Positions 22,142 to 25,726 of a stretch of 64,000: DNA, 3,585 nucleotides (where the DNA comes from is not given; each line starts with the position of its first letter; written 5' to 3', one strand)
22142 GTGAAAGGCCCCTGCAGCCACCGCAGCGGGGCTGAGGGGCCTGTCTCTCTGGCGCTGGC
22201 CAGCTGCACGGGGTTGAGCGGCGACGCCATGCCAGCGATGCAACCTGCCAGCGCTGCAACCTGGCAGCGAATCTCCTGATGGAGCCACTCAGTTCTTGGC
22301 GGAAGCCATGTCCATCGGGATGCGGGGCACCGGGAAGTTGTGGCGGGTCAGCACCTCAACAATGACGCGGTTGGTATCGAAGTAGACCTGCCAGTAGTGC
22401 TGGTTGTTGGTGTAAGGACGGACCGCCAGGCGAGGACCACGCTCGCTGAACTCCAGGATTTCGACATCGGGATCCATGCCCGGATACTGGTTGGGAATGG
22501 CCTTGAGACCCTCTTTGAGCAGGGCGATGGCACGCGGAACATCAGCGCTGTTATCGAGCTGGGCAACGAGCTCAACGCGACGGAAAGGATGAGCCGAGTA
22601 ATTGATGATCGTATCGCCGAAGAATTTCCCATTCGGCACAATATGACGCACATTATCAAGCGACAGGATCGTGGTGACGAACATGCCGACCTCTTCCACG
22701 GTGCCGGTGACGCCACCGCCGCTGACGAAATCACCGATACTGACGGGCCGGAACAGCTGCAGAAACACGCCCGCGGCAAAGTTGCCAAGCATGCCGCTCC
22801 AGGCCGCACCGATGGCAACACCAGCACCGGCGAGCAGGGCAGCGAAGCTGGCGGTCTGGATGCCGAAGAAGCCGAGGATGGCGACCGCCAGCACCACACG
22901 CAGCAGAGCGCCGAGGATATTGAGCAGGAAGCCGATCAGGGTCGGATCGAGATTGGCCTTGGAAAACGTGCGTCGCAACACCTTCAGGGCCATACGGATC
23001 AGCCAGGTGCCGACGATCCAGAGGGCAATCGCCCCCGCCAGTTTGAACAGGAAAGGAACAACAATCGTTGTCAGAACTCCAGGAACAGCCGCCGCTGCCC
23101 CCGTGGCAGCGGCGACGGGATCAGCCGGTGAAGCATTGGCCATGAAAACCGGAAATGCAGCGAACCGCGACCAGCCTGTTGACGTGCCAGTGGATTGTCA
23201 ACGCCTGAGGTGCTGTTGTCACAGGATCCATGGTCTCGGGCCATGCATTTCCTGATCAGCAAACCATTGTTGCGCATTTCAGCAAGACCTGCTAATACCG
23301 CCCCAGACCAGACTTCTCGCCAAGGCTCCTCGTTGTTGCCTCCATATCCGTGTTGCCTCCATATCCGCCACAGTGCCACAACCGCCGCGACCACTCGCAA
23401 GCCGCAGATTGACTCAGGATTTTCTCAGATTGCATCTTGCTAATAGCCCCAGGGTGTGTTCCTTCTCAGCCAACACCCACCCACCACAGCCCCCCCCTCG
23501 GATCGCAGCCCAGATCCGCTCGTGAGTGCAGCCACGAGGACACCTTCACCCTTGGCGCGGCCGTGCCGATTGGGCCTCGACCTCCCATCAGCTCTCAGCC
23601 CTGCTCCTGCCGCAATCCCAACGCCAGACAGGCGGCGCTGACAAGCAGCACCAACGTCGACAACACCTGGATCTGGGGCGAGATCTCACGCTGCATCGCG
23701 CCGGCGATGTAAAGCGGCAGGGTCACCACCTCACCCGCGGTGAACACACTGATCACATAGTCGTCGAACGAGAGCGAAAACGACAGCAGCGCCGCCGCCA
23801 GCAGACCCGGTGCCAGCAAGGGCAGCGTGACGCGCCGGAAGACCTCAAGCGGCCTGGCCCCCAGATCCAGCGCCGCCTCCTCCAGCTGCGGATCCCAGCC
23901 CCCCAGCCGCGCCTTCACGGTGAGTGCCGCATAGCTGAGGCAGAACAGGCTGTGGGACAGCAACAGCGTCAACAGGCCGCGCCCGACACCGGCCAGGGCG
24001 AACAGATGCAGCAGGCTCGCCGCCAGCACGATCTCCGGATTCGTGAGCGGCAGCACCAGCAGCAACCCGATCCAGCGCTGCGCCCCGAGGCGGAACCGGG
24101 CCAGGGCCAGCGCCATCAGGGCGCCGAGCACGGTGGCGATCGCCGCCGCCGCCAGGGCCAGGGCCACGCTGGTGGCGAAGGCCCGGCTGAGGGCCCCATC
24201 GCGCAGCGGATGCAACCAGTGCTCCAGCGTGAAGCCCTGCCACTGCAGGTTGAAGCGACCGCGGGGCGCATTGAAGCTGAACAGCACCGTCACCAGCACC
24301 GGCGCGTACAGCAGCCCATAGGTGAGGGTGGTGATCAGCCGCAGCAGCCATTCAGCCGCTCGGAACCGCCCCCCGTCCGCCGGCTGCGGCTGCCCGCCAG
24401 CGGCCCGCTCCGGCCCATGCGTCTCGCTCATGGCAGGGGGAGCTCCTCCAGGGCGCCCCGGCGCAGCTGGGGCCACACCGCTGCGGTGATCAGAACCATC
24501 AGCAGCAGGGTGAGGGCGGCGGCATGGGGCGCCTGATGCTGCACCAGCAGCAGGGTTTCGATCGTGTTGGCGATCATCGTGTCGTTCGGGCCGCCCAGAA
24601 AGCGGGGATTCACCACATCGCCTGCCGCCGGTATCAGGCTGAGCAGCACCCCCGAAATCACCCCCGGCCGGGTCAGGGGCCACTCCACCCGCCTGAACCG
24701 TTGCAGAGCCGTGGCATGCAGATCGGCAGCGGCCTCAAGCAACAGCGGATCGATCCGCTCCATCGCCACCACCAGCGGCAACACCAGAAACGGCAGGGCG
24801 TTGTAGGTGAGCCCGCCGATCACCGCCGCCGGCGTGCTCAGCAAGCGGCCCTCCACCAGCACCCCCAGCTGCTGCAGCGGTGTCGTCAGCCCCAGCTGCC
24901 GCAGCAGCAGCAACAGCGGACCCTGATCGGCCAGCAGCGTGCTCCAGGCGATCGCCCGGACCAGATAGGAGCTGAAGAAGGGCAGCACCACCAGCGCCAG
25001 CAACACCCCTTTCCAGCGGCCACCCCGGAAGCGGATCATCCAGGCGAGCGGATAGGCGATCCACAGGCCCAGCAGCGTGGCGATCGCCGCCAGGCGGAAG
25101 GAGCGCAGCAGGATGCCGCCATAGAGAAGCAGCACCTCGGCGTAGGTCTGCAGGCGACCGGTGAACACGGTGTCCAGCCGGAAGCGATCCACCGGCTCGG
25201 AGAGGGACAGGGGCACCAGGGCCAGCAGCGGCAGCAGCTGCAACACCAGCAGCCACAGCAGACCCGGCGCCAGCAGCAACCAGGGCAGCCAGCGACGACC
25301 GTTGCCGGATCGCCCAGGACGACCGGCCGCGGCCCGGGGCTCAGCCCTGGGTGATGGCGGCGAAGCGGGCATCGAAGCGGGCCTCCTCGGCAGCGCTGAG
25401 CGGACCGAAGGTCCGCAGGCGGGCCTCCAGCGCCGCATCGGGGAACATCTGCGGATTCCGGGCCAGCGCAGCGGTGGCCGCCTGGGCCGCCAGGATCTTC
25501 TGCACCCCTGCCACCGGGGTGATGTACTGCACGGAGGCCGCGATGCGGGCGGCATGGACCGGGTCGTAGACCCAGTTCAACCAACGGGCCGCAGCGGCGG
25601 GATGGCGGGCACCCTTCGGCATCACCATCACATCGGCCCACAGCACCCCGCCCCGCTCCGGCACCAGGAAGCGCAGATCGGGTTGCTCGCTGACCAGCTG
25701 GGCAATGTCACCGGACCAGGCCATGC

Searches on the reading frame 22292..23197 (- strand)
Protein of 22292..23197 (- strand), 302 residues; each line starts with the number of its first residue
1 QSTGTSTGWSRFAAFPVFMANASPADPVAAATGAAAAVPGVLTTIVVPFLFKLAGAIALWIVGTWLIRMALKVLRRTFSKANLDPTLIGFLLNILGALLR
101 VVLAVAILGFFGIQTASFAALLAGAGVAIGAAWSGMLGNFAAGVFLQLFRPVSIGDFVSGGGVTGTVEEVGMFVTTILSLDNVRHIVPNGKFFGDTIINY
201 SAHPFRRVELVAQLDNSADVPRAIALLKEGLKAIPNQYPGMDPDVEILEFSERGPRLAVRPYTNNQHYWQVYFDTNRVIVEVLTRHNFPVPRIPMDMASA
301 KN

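Call 36: search_protein_families(library=ncbifam, proteins=[window:22292-23197:-], max_evalue=0.00001)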
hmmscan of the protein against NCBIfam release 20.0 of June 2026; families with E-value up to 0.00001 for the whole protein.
window:22292-23197:- (302 aa): 6 families
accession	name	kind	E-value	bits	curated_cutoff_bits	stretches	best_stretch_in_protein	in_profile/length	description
NF007662.0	PRK10334.1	subfamily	3.5e-36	124.9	321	1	46-297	24-275/286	small-conductance mechanosensitive channel MscS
NF047602.1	MscsSHelicob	equivalog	3.1e-24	85.8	400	1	51-261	11-219/260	small-conductance mechanosensitive channel MscS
NF047601.1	MscSThanab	equivalog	1.2e-14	54.5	500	1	86-286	63-263/280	small-conductance mechanosensitive channel MscS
NF008438.0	PRK11281.1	equivalog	2.1e-12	45.7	991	1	94-252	881-1040/1113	mechanosensitive channel MscK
NF008180.0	PRK10929.1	equivalog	2.4e-11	42.2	809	1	81-250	865-1035/1109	miniconductance mechanosensitive channel MscM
NF008542.0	PRK11465.1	equivalog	1.5e-06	26.8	596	1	60-231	481-650/741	mechanosensitive channel protein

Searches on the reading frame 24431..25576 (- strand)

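Call 36: search_protein_families(library=ncbifam, proteins=[window:24431-25576:-], max_evalue=0.00001)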
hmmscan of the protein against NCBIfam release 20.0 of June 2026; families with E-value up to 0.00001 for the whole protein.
window:24431-25576:- (382 aa): 14 families
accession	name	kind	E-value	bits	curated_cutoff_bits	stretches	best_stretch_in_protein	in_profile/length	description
NF007044.0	PRK09497.1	equivalog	7.6e-44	150.3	348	1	107-367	17-268/285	spermidine/putrescine ABC transporter permease PotB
NF007963.0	PRK10683.1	equivalog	1.3e-37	129.9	489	1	101-368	32-304/317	putrescine ABC transporter permease PotH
NF043074.1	MMSYN1_0196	equivalog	5.5e-26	91.5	350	1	223-365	116-254/277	spermidine/putrescine ABC transporter permease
TIGR03262.1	PhnU2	equivalog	5.7e-16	58.3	593.25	1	100-361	5-244/546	putative 2-aminoethylphosphonate ABC transporter permease subunit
TIGR02141.1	modB_ABC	equivalog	2.8e-15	56.5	182.6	1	159-362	3-196/208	molybdate ABC transporter permease subunit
TIGR01581.1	Mo_ABC_porter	hypoth_equivalog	7e-13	48.6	210.3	1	157-362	24-218/225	ABC transporter permease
TIGR02139.1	permease_CysT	equivalog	1.1e-10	41.6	246.1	1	104-361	11-246/265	sulfate ABC transporter permease subunit CysT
NF007047.0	PRK09500.1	equivalog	2.7e-10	40.3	326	1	260-364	139-243/257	spermidine/putrescine ABC transporter permease PotC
TIGR00969.1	3a0106s02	subfamily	3.7e-10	39.7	240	1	102-329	20-223/272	sulfate ABC transporter permease subunit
NF011624.0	PRK15050.1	equivalog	4.6e-10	39.1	247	1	92-362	18-274/297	2-aminoethylphosphonate ABC transporter permease subunit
TIGR03226.1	PhnU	equivalog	1.6e-07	31.1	283.45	1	80-368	23-297/311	2-aminoethylphosphonate ABC transporter permease subunit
NF007852.0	PRK10561.1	equivalog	1.8e-07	31.3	335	1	89-330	5-242/295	sn-glycerol-3-phosphate ABC transporter permease UgpA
NF006939.0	PRK09421.1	equivalog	5.9e-07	29.1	262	1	156-321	12-165/230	molybdate ABC transporter permease subunit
NF008208.0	PRK10971.1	equivalog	8.2e-07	28.8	415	1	95-345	8-235/277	sulfate/thiosulfate ABC transporter permease CysT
